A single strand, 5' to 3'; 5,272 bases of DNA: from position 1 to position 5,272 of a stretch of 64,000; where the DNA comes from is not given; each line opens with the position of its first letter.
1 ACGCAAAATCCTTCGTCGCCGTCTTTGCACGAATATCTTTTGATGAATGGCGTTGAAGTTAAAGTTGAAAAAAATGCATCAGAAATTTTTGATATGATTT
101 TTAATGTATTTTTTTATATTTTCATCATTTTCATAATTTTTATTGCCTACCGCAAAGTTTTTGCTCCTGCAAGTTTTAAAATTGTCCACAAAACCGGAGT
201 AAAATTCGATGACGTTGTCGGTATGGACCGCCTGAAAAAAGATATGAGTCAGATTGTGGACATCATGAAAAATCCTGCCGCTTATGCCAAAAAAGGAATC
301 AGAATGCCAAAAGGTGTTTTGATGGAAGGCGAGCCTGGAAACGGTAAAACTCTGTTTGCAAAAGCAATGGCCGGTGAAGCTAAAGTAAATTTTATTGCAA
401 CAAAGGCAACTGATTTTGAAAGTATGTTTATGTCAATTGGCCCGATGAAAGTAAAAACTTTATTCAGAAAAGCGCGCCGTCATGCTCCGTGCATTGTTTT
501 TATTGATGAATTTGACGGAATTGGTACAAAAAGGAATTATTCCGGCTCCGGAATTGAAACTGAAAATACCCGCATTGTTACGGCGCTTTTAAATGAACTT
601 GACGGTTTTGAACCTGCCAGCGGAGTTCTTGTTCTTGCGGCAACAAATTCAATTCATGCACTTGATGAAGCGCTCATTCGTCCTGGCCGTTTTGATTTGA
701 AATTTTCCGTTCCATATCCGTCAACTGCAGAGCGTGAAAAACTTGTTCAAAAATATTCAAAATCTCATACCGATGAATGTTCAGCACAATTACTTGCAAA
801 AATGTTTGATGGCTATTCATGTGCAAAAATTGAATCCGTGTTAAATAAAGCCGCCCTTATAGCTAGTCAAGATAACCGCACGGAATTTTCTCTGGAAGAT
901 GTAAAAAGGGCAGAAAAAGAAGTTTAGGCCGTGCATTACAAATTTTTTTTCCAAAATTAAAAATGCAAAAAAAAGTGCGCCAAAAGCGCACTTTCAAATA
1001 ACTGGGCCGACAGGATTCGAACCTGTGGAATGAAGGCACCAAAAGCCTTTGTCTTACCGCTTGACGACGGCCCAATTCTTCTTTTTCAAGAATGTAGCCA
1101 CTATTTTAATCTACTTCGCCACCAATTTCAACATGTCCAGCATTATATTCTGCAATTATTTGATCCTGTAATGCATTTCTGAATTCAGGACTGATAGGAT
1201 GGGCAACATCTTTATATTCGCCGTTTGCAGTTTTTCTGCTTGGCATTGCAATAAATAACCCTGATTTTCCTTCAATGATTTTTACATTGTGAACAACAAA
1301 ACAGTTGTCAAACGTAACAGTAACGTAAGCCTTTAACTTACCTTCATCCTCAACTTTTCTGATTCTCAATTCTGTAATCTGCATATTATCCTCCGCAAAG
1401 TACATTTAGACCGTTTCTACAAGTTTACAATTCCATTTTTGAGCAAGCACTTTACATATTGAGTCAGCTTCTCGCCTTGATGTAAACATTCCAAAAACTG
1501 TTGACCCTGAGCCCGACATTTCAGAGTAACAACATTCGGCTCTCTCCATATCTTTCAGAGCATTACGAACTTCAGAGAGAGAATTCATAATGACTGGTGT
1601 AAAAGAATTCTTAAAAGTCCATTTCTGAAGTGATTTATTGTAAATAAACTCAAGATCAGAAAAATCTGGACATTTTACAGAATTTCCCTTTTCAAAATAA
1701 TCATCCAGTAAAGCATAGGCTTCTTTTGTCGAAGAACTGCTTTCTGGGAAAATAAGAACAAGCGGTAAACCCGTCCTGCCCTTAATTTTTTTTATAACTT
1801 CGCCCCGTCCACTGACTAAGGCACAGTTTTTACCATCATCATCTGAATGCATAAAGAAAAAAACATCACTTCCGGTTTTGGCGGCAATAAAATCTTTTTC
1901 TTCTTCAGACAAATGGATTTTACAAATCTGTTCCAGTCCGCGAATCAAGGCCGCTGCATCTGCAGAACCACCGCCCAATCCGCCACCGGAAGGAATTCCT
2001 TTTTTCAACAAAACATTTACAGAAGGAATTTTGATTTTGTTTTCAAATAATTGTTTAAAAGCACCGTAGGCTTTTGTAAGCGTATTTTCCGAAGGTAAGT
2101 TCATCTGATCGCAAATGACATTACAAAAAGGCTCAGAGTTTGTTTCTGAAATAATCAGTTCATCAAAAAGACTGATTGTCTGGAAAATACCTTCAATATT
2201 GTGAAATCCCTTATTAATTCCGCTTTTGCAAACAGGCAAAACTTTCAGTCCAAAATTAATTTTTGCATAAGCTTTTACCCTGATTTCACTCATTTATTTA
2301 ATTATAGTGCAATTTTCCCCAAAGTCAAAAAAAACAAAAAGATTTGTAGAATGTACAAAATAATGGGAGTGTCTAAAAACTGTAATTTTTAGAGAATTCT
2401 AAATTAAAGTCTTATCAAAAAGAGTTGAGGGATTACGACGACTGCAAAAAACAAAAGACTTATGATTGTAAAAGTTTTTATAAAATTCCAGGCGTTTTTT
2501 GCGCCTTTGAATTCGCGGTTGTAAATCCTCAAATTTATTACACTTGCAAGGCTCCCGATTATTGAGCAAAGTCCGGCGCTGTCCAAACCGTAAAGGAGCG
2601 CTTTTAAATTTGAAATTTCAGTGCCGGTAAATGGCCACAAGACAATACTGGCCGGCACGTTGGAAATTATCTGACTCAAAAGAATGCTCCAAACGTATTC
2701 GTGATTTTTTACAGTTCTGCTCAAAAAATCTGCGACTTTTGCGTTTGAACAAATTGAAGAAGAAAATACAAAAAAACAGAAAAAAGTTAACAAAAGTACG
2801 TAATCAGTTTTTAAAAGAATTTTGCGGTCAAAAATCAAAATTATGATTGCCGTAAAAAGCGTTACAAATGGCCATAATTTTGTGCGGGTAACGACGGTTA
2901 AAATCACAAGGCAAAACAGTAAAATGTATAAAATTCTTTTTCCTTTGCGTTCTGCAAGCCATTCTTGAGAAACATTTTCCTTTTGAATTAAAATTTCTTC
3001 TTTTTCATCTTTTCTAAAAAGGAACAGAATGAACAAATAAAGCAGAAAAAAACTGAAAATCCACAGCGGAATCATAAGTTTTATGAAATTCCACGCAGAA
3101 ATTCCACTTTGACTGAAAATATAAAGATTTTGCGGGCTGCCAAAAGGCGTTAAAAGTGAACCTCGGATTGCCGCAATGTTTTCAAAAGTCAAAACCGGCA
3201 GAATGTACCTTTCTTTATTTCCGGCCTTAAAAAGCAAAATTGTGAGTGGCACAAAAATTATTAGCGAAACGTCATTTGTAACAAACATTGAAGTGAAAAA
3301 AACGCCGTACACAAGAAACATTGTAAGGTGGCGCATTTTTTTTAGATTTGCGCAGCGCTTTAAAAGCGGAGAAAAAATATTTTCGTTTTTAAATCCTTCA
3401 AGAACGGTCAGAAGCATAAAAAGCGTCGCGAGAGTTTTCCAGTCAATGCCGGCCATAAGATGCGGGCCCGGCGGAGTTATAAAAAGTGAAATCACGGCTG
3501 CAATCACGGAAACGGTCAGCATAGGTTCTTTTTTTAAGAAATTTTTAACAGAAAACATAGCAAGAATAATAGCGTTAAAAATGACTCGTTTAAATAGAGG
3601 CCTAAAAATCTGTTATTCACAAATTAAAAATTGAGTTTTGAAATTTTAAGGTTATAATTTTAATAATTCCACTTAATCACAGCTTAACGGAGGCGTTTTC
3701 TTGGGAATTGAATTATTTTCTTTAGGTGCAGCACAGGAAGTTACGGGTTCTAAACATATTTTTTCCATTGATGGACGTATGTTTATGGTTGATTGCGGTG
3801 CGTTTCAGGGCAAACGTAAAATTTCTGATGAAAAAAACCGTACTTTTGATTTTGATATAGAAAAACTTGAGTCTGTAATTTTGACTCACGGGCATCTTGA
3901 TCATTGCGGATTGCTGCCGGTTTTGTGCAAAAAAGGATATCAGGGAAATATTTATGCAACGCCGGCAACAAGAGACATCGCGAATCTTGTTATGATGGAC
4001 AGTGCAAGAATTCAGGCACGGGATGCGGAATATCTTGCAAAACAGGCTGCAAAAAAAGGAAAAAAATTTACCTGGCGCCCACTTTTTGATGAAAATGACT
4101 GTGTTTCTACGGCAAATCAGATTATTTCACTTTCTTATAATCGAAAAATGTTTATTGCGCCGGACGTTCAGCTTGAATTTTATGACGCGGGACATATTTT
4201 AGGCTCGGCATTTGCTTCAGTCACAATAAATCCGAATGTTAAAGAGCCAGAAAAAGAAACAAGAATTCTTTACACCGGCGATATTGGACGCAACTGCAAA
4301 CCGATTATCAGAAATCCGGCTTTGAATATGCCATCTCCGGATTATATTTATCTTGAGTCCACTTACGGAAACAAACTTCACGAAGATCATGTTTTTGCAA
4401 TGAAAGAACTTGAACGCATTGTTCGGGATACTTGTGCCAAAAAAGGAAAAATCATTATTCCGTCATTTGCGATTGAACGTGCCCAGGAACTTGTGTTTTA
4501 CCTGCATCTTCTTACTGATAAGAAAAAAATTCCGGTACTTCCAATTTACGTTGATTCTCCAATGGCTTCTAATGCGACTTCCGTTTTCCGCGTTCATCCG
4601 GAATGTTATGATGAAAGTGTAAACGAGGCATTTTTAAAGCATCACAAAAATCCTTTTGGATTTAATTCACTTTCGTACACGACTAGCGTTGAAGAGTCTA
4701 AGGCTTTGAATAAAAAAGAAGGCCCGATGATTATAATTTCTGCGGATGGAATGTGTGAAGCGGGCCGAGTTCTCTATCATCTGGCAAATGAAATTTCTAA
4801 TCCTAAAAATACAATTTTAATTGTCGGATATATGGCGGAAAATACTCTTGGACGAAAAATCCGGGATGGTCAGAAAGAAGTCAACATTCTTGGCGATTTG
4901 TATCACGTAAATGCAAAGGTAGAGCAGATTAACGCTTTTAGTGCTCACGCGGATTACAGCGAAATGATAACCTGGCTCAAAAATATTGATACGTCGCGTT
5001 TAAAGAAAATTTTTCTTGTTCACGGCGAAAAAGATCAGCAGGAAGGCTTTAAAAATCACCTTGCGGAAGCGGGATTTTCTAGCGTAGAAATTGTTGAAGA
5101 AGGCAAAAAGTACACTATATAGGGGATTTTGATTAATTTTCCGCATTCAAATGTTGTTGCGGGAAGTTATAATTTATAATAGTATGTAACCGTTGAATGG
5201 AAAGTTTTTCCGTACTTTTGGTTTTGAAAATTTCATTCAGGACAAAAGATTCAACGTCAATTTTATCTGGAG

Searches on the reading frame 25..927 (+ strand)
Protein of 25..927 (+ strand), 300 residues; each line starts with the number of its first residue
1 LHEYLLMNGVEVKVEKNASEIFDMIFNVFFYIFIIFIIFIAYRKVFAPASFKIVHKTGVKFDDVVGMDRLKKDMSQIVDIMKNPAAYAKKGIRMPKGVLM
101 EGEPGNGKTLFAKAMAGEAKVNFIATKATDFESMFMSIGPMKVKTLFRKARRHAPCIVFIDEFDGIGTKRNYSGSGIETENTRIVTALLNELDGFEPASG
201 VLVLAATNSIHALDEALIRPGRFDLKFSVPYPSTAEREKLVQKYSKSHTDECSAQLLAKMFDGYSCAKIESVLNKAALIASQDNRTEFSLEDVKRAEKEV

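Call 96: search_protein_families(library=pfam, proteins=[window:25-927:+], max_evalue=0.00001)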
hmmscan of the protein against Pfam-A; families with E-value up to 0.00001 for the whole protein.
window:25-927:+ (300 aa): 1 family
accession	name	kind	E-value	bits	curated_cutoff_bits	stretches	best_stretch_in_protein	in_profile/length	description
PF00004.35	AAA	-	7e-35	120.8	21.2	1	98-231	1-131/131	ATPase family associated with various cellular activities (AAA)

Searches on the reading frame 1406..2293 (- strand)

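Call 96: search_protein_families(library=pfam, proteins=[window:1406-2293:-], max_evalue=0.00001)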
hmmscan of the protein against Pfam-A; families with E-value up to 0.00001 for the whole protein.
window:1406-2293:- (295 aa): 2 families
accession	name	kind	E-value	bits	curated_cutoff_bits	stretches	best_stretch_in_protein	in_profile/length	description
PF00288.32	GHMP_kinases_N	-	8.4e-13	48.8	22.3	1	75-149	3-85/87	GHMP kinases N terminal domain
PF08544.19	GHMP_kinases_C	-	1.8e-08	35.1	21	1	227-287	18-83/85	GHMP kinases C terminal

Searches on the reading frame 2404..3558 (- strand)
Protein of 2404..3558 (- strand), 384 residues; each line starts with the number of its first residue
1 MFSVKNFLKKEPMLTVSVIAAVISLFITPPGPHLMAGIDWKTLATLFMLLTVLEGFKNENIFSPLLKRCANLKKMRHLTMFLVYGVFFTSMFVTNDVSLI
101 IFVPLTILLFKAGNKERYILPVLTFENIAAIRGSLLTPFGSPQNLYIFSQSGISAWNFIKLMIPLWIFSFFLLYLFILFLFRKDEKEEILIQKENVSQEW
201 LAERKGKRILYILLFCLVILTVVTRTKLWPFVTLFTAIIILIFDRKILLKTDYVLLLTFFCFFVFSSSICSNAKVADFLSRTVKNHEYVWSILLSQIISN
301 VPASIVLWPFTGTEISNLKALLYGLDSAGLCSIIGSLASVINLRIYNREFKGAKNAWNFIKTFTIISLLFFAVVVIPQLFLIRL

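Call 96: search_protein_families(library=pfam, proteins=[window:2404-3558:-], max_evalue=0.00001)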
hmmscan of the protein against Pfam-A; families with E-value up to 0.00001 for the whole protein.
window:2404-3558:- (384 aa): 1 family
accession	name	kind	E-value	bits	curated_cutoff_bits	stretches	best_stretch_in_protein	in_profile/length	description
PF03600.22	CitMHS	-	8.3e-28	97.9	31.9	1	17-309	15-312/336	Citrate transporter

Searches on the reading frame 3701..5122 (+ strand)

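Call 96: search_protein_families(library=pfam, proteins=[window:3701-5122:+], max_evalue=0.00001)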
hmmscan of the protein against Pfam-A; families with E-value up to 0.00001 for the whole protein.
window:3701-5122:+ (473 aa): 4 families
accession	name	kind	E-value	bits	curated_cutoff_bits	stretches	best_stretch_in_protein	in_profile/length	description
PF10996.14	Beta-Casp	-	7.7e-40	136.6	27.7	1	261-387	1-120/120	Beta-Casp domain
PF07521.17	RMMBL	-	1.2e-16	60.8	21.6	1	401-459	2-58/63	Zn-dependent metallo-hydrolase RNA specificity domain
PF00753.33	Lactamase_B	-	2.6e-09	37.7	22.7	1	24-93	14-81/196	Metallo-beta-lactamase superfamily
PF16661.11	Lactamase_B_6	-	2.7e-08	33.9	27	1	21-174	2-149/193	Metallo-beta-lactamase superfamily domain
